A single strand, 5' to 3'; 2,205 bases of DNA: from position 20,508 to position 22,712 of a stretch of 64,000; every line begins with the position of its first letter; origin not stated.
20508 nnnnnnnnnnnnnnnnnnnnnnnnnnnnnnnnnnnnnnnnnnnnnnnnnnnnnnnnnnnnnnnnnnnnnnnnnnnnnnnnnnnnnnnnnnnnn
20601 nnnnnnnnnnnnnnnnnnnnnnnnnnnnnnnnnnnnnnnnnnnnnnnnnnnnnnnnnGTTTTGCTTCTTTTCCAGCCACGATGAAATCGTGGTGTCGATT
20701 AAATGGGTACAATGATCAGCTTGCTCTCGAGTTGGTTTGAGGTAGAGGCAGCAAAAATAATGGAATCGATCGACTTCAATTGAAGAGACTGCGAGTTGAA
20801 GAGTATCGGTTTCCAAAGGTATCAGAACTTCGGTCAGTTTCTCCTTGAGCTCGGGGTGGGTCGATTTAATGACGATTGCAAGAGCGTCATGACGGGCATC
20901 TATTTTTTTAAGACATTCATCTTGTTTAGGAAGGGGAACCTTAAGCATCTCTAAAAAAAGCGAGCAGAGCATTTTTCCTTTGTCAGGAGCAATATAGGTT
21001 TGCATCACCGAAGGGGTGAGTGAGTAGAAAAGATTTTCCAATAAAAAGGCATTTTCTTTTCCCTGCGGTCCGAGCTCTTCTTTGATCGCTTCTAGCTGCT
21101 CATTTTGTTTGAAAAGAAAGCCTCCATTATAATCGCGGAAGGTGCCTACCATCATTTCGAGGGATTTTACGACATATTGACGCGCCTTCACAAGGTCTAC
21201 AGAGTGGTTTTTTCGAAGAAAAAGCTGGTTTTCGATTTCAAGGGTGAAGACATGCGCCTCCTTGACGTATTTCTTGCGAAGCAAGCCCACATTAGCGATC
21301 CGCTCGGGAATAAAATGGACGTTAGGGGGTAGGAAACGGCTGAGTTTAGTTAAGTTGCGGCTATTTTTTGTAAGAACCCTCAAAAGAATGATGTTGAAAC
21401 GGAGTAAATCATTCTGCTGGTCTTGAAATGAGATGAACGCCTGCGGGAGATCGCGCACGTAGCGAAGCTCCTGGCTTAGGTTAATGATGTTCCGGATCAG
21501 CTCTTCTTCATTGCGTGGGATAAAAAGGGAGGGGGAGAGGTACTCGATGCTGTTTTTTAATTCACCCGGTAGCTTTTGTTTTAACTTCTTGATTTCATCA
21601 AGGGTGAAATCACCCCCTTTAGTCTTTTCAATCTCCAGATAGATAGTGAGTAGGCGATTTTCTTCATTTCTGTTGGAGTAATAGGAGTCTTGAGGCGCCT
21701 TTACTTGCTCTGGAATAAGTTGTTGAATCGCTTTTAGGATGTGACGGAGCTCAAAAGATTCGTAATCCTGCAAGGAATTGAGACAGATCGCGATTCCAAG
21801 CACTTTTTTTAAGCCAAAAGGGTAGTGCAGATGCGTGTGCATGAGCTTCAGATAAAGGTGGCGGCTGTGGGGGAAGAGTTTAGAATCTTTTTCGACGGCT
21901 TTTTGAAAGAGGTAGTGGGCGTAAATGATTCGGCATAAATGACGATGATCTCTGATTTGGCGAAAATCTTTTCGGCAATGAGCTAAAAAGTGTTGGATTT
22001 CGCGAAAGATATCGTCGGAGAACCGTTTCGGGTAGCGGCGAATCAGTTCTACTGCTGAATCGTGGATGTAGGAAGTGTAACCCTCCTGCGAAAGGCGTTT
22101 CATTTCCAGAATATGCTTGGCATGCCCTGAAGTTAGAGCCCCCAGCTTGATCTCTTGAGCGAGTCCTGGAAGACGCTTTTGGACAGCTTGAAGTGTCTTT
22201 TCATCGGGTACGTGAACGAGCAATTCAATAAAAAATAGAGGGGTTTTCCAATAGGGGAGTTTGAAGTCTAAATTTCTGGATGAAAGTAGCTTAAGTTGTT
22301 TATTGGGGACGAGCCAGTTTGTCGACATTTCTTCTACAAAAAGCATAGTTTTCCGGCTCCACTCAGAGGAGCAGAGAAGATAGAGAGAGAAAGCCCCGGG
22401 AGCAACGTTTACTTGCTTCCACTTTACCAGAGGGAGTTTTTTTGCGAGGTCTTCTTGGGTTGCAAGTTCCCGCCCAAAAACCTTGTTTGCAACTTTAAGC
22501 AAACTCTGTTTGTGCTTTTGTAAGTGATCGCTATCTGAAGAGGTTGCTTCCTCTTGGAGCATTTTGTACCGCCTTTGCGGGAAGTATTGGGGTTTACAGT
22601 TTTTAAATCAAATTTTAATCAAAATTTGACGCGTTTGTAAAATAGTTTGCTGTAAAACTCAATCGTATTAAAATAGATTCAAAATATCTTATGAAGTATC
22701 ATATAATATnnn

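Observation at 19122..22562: Uncharacterised ~635-aa domain fused to a leaderless OppA-type solute-binding domain; the same domain recurs as a stand-alone gene 23 kb away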

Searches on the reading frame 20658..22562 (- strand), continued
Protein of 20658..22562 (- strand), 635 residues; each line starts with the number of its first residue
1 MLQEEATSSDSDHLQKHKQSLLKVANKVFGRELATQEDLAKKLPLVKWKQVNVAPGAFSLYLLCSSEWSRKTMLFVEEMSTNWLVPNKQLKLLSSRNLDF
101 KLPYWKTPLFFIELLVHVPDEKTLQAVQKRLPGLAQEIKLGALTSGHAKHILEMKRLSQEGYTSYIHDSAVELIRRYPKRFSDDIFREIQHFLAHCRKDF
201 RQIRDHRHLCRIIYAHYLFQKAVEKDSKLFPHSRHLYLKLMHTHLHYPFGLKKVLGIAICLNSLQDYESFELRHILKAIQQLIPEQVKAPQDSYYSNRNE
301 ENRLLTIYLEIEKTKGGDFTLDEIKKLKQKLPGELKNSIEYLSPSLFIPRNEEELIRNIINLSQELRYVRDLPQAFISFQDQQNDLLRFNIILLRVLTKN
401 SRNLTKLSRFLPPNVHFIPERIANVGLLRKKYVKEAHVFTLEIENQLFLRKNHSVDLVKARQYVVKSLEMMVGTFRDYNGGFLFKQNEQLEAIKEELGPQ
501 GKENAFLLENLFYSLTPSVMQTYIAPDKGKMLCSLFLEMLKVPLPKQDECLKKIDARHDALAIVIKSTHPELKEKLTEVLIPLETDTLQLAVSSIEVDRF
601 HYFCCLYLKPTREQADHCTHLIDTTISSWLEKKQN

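Call 42: find_encoding_contigs(protein=P0047, flank=8000, max_places=2)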
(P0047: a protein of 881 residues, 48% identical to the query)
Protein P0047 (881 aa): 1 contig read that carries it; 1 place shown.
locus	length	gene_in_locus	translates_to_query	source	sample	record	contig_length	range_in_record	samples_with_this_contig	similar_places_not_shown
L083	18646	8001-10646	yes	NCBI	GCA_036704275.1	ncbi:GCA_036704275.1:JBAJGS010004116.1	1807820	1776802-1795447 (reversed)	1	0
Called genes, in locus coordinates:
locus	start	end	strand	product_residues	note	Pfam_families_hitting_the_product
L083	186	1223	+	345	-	-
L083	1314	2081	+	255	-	-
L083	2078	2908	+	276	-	PF00899:ThiF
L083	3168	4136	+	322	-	PF00005:ABC_tran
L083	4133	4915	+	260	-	-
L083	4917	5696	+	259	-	PF06182:ABC2_membrane_6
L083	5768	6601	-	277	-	-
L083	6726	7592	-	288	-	PF01066:CDP-OH_P_transf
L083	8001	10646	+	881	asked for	PF00496:SBP_bac_5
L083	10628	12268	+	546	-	PF00496:SBP_bac_5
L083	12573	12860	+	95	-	PF03477:ATP-cone (weak)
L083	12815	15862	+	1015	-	PF03477:ATP-cone, PF00317:Ribonuc_red_lgN, PF02867:Ribonuc_red_lgC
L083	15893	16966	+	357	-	PF00268:Ribonuc_red_sm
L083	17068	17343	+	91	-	-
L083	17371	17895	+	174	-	-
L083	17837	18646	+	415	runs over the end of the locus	-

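Call 54: find_encoding_contigs(protein=P0001, flank=6000, max_places=1)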
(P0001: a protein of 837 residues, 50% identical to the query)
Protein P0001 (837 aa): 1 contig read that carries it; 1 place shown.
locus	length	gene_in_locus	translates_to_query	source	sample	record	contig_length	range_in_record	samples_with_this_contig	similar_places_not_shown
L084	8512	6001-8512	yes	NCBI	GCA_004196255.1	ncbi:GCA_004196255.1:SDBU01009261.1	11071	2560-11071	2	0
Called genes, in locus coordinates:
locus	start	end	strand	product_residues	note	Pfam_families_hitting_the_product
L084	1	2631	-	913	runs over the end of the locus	PF00128:Alpha-amylase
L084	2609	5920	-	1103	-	PF00128:Alpha-amylase, PF16657:Malt_amylase_C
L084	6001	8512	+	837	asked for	PF00496:SBP_bac_5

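Call 55: find_encoding_contigs(protein=P0098, flank=6000, max_places=1)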
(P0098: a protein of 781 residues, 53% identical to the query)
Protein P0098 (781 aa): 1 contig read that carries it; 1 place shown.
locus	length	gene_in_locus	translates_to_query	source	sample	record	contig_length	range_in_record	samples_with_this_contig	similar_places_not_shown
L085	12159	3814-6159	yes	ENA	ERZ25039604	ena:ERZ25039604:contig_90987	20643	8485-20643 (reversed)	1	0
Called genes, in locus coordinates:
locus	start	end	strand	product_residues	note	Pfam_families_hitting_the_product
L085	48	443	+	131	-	PF00472:RF-1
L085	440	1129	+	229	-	PF13462:Thioredoxin_4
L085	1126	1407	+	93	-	PF02600:DsbB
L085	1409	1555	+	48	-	-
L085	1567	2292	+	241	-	PF00406:ADK, PF13207:AAA_17, PF05191:ADK_lid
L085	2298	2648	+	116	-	PF04020:Phage_holin_4_2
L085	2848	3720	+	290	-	-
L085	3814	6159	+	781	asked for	PF00496:SBP_bac_5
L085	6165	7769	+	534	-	PF00496:SBP_bac_5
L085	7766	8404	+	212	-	PF00156:Pribosyltran, PF14681:UPRTase (weak)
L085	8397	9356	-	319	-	-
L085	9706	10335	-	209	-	-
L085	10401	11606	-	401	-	-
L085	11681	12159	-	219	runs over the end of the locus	PF20408:Abhydrolase_11 (weak)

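Call 56: find_encoding_contigs(protein=P0099, flank=6000, max_places=1)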
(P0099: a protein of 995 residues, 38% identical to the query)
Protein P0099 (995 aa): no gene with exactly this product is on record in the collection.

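Call 57: find_encoding_contigs(protein=P0115, flank=6000, max_places=1)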
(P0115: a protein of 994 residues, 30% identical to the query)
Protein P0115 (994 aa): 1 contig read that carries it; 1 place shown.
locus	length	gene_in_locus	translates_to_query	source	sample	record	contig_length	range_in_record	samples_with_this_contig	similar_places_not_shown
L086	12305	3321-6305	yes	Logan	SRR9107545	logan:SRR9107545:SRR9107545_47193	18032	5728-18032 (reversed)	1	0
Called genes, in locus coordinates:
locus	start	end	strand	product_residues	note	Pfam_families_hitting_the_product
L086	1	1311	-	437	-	?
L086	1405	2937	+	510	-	PF00743:FMO-like, PF01266:DAO (faint), PF07992:Pyr_redox_2, PF13450:NAD_binding_8 (weak), PF13738:Pyr_redox_3, PF13434:Lys_Orn_oxgnase (weak)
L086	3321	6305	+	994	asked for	PF00496:SBP_bac_5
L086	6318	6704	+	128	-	-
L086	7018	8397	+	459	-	PF01554:MatE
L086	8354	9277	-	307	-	PF20511:PMI_typeI_cat, PF21621:MPI_cupin_dom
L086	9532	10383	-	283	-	-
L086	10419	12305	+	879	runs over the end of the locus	PF02861:Clp_N, PF00004:AAA, PF17871:AAA_lid_9, PF00158:Sigma54_activat (weak), PF00004:AAA, PF07724:AAA_2, PF07728:AAA_5, PF10431:ClpB_D2-small, +11 more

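Call 85: search_protein_families(library=pfam, proteins=[L001:5116-5598:+, L001:3103-4617:-, L001:7869-9032:-, L025:4495-5526:+, L025:3444-4475:+, L025:8014-8751:+, L025:8748-9710:+, L076:3078-4835:-, L076:7168-8160:-, L076:8291-9031:+], max_evalue=0.0001)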
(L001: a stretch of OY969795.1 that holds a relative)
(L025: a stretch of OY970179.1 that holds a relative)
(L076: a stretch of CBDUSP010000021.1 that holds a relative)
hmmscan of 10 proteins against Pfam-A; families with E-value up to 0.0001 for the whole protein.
L001:5116-5598:+ (160 aa): 0 families

L001:3103-4617:- (504 aa): 0 families

L001:7869-9032:- (387 aa): 1 family
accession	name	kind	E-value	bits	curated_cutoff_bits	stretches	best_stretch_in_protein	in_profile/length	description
PF05525.19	Branch_AA_trans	-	1.1e-57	196.4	22.3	1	8-382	2-381/429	Branched-chain amino acid transport protein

L025:4495-5526:+ (343 aa): 0 families

L025:3444-4475:+ (343 aa): 0 families

L025:8014-8751:+ (245 aa): 1 family
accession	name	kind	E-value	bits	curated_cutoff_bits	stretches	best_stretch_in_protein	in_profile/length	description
PF00834.25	Ribul_P_3_epim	-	4.1e-67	225.9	21.1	1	9-224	2-198/198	Ribulose-phosphate 3 epimerase family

L025:8748-9710:+ (320 aa): 1 family
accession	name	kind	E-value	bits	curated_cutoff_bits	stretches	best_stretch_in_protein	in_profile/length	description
PF01933.23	CofD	-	1.7e-89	300.3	30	1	4-273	1-273/290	2-phospho-L-lactate transferase CofD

L076:3078-4835:- (585 aa): 5 families
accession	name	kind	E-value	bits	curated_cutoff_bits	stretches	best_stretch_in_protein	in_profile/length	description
PF00575.29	S1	-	1.4e-93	307.8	22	6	219-289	3-74/74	S1 RNA binding domain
PF23459.1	S1_RRP5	-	1.4e-26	93.3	27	2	218-285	1-69/72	RRP5 S1 domain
PF21710.3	Spt6_S1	-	9.9e-18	64.7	27.5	0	475-551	12-89/91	Spt6, S1/OB domain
PF13509.12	S1_2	-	5.1e-11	43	21.8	0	479-515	1-37/61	S1 domain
PF17092.11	PCB_OB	-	1.4e-06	29.5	27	0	390-431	29-70/111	Penicillin-binding protein OB-like domain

L076:7168-8160:- (330 aa): 0 families

L076:8291-9031:+ (246 aa): 1 family
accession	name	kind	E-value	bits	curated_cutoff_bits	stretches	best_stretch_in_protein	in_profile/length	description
PF00834.25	Ribul_P_3_epim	-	5.5e-65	218.9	21.1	1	21-230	2-198/198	Ribulose-phosphate 3 epimerase family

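Call 86: find_homologous_proteins(query=P0226, max_evalue=1e-30)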
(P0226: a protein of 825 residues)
Query P0226 (825 aa): 5769 proteins with E <= 1e-30 among 8000 candidates; the best 120 are listed.
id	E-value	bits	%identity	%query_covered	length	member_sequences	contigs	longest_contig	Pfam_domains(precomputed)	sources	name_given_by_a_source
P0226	0.0e+0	1819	100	100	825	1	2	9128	PF00696.34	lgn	-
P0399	0.0e+0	1586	87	100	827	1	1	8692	PF00696.34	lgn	-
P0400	0.0e+0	1102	61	100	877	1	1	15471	PF00696.34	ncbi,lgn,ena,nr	ncbi:MAG: Aspartokinase [Chlamydiae bacterium]|nr:Aspartokinase [Chlamydiota bacterium]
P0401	0.0e+0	1098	61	100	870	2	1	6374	PF00696.34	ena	-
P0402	9.4e-184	631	42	89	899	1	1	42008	PF00696.34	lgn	-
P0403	4.0e-183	629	56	65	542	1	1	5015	-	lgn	-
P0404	3.5e-180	620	50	69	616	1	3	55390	-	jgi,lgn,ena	-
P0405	6.7e-180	619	53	68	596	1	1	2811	-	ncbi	-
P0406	3.5e-173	596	50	67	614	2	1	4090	-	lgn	-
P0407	3.0e-172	593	47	72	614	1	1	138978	-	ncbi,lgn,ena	-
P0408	6.3e-170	586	47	69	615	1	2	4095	-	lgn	-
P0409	1.4e-168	581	36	60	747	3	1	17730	PF00696.34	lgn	-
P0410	3.6e-168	580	50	68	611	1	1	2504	-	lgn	-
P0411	1.0e-162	562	52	64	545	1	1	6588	-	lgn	-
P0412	4.7e-162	560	48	68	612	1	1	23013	-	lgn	-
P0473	3.5e-61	226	50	30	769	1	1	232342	PF00696.34,PF22468.3,PF02774.24,PF01842.32,PF01118.31,PF13840.13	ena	-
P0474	3.5e-61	226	50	30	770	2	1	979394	PF00696.34,PF22468.3,PF02774.24,PF01842.32,PF01118.31,PF13840.13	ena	-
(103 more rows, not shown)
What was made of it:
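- Aspartate kinase is known to fuse with downstream enzymes; call 86 lists kinase proteins that also carry semialdehyde-dehydrogenase Pfam domains (P0473, P0474).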

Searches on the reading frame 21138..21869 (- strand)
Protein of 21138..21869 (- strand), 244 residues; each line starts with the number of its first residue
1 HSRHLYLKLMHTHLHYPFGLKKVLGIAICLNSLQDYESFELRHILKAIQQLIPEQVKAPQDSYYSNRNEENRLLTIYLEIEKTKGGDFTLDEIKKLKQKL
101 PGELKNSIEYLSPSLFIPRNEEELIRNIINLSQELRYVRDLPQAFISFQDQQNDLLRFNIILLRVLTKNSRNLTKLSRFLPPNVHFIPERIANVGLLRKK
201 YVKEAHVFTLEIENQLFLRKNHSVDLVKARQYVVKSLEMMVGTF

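Call 68: predict_structure(alignment_id=A2)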
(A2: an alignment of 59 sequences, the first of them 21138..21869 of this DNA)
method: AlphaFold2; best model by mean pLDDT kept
length: 244 residues; sequences in the alignment: 59
mean_pLDDT: 94.4   pTM: 0.56
mean pLDDT of the five models: 94.4, 94.3, 93.6, 93.3, 92.8
residues with pLDDT >= 90: 219; 70-90: 18; 50-70: 6; < 50: 1
segments of 3 or more residues with pLDDT < 50: none
pLDDT, mean of each block of 10 residues (from residue 1): 94 95 98 91 97 94 93 96 95 98 96 60 92 98 97 95 97 97 97 96 98 96 95 98 98
secondary structure, 60 per line:
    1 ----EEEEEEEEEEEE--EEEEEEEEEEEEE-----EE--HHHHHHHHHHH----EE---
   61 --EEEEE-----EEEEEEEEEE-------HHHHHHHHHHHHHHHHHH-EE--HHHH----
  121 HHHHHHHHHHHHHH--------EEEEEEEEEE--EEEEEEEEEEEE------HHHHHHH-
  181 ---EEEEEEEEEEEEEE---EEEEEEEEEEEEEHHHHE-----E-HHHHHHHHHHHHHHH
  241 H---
elements in order: E5-16 E19-31 H41-51 E63-67 E73-82 H90-107 H113-116 H121-134 E143-152 E155-166 H173-179 E184-197 E201-213 H214-217 H226-241

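Call 70: fold_search(model_id=the predicted structure, library=pdb)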
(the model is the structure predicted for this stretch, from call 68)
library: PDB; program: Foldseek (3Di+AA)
matches with E <= 10: 1256; with E <= 0.001: 1
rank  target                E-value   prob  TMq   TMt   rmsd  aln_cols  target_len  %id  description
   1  7jsr_A                8.8e-04  0.99  0.31  0.06  13.9       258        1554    9  Crystal structure of the large glutamate dehydrogenase composed of 180 kDa subunits from Mycobacterium smegmatis (released 2021-06-09)
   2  5wuy_A                2.2e-02  0.47  0.24  0.22  20.0       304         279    8  Crystal structure of chorismate synthase from Acinetobacter baumannii at 2.50A resolution (released 2017-01-18)
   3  11qf_B                2.2e-02  0.13  0.14  0.12  23.5       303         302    8  I-PnoMI with solubilizing mutations (released 2026-03-25)
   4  2nyi_A                2.9e-02  0.85  0.25  0.34  13.9       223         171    6  Crystal Structure of an Unknown Protein from Galdieria sulphuraria (released 2006-12-12)
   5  7aoh_A                2.9e-02  0.51  0.21  0.06  15.0       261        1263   10  Atomic structure of the poxvirus late initially transcribing complex (released 2021-10-06)
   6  3pco_B                3.1e-02  0.28  0.20  0.08  16.5       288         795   10  crystal structure of E. coli phenylalanine-tRNA synthetase complexed with phenylalanine and AMP (released 2011-03-02)
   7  9a5b_B                3.1e-02  0.28  0.20  0.07  17.4       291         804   10  Integrative model of SYFA-SYFB by crosslinking MS and deep learning (released 2024-09-18)
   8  7db8_B                3.3e-02  0.47  0.24  0.08  16.4       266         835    9  Crystal structure of Mycobacterium tuberculosis phenylalanyl-tRNA synthetase in complex with compound PF-3845 (released 2021-01-13)
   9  6p8t_F                3.5e-02  0.47  0.22  0.13  16.4       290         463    9  Acinetobacter baumannii tRNA synthetase in complex with compound 1 (released 2020-11-18)
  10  7db7_B                4.3e-02  0.23  0.20  0.08  16.1       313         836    9  Crystal structure of Mycobacterium tuberculosis phenylalanyl-tRNA synthetase in complex with compound GDI05-001 (released 2021-01-13)
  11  6p8t_B                4.6e-02  0.30  0.20  0.09  15.3       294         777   10  Acinetobacter baumannii tRNA synthetase in complex with compound 1 (released 2020-11-18)
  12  7oiq_BBB              4.8e-02  0.14  0.15  0.14  21.3       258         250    7  Crystal structure of AP2 Mu2 in complex with FCHO2 WxxPhi motif (C2 crystal form) (released 2022-06-01)
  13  7aof_A                5.4e-02  0.41  0.22  0.06  14.8       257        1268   10  Atomic structure of the poxvirus transcription late pre-initiation complex (released 2021-10-06)
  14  1xdf_A                6.4e-02  0.28  0.14  0.19  15.4       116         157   10  Crystal structure of pathogenesis-related protein LlPR-10.2A from yellow lupine (released 2005-02-15)
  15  6pps_D                6.7e-02  0.15  0.14  0.14  23.4       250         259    7  A blue light illuminated LOV-PAS construct from the LOV-HK sensory protein from Brucella abortus (construct 15-273) (released 2020-07-15)
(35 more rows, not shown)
